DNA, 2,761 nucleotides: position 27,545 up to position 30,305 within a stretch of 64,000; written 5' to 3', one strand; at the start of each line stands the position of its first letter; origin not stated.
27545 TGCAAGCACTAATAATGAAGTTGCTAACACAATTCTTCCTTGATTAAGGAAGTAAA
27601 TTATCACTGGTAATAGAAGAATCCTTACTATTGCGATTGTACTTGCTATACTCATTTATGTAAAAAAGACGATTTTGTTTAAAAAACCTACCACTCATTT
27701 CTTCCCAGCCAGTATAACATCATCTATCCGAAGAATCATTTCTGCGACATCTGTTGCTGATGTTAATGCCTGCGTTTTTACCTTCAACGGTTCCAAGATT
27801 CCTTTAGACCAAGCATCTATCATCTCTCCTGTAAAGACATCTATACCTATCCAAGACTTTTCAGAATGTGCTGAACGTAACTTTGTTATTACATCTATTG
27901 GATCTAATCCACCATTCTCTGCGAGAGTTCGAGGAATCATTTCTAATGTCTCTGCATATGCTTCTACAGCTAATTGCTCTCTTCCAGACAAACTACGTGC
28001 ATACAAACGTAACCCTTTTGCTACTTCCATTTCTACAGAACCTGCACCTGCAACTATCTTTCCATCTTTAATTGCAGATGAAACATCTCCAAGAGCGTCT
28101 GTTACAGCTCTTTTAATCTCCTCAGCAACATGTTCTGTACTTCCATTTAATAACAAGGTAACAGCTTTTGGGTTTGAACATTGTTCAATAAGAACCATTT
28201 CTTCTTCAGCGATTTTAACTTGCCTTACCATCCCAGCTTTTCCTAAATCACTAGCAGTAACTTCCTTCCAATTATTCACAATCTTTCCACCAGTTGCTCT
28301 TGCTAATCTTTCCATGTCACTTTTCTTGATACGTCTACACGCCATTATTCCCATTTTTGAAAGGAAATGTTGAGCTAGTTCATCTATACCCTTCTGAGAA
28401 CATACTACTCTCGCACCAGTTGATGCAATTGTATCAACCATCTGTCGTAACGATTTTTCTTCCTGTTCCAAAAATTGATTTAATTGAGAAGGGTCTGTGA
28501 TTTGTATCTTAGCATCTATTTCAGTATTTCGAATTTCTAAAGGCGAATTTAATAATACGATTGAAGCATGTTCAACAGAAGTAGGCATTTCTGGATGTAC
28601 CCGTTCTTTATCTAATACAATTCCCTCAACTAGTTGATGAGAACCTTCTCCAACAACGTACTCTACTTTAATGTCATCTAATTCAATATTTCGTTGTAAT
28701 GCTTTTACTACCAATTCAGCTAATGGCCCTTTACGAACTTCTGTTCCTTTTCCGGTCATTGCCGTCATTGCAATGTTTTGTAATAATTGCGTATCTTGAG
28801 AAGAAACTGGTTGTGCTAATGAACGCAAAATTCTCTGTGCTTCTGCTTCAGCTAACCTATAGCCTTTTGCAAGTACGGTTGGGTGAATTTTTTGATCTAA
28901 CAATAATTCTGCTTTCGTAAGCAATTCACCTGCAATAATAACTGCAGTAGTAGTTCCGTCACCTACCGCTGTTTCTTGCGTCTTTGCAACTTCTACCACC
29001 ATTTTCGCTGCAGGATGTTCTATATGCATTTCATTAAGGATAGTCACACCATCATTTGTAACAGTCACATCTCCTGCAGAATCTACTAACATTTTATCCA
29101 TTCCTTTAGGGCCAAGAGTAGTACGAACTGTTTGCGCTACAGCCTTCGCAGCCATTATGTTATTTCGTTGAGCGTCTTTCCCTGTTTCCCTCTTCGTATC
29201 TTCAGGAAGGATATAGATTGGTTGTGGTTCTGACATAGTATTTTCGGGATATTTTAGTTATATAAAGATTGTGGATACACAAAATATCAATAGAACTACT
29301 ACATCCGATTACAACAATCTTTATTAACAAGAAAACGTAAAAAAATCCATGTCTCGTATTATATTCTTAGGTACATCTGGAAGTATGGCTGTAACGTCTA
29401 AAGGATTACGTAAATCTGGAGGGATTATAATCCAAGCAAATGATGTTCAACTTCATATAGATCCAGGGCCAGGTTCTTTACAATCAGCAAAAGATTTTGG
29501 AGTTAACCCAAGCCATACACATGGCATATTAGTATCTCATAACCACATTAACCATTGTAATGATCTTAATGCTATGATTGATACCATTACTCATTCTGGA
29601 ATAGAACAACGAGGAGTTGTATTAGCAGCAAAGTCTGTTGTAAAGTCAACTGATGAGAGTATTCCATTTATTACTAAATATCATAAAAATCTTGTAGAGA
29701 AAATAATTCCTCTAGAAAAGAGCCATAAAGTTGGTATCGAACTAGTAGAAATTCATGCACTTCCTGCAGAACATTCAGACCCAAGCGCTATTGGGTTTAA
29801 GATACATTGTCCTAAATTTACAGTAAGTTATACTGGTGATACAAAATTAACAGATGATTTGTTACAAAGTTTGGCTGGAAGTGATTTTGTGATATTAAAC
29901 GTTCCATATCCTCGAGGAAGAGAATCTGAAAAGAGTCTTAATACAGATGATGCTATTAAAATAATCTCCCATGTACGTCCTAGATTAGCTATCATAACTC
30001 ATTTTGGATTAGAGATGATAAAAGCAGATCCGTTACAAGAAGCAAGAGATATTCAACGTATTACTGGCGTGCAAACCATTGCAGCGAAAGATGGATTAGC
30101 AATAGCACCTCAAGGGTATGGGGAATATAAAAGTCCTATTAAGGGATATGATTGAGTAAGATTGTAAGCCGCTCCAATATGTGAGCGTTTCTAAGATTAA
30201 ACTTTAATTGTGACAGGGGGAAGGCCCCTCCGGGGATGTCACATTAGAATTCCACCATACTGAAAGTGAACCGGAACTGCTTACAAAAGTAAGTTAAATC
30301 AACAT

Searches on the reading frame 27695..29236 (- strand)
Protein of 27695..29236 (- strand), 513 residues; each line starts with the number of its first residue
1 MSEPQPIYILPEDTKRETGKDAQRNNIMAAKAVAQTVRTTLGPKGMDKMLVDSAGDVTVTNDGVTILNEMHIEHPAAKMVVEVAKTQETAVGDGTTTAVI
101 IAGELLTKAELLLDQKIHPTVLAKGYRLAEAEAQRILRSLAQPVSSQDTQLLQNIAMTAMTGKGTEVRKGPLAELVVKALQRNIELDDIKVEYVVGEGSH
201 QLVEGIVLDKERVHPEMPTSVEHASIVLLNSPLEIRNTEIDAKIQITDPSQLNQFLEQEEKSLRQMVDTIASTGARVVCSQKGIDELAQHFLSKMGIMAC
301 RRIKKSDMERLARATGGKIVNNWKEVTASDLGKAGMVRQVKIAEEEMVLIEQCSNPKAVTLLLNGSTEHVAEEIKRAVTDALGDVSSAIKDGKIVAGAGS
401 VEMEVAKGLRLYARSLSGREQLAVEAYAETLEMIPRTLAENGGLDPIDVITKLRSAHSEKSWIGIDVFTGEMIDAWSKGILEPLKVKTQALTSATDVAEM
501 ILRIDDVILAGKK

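Call 49: search_protein_families(library=pfam, proteins=[window:27695-29236:-], max_evalue=0.0001)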
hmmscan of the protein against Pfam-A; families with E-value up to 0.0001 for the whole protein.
window:27695-29236:- (513 aa): 1 family
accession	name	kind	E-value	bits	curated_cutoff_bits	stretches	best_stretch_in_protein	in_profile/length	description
PF00118.29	Cpn60_TCP1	-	4.2e-172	573.7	34.3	1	33-511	1-489/490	TCP-1/cpn60 chaperonin family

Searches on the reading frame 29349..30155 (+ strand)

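Call 49: search_protein_families(library=pfam, proteins=[window:29349-30155:+], max_evalue=0.0001)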
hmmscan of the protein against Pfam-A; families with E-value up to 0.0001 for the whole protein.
window:29349-30155:+ (268 aa): 2 families
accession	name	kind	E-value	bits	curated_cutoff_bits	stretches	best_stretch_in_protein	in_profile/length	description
PF12706.13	Lactamase_B_2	-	2.1e-21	76.9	27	1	36-219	4-200/200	Beta-lactamase superfamily domain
PF13483.12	Lactamase_B_3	-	6.7e-06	26.6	24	1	27-218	11-160/160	Beta-lactamase superfamily domain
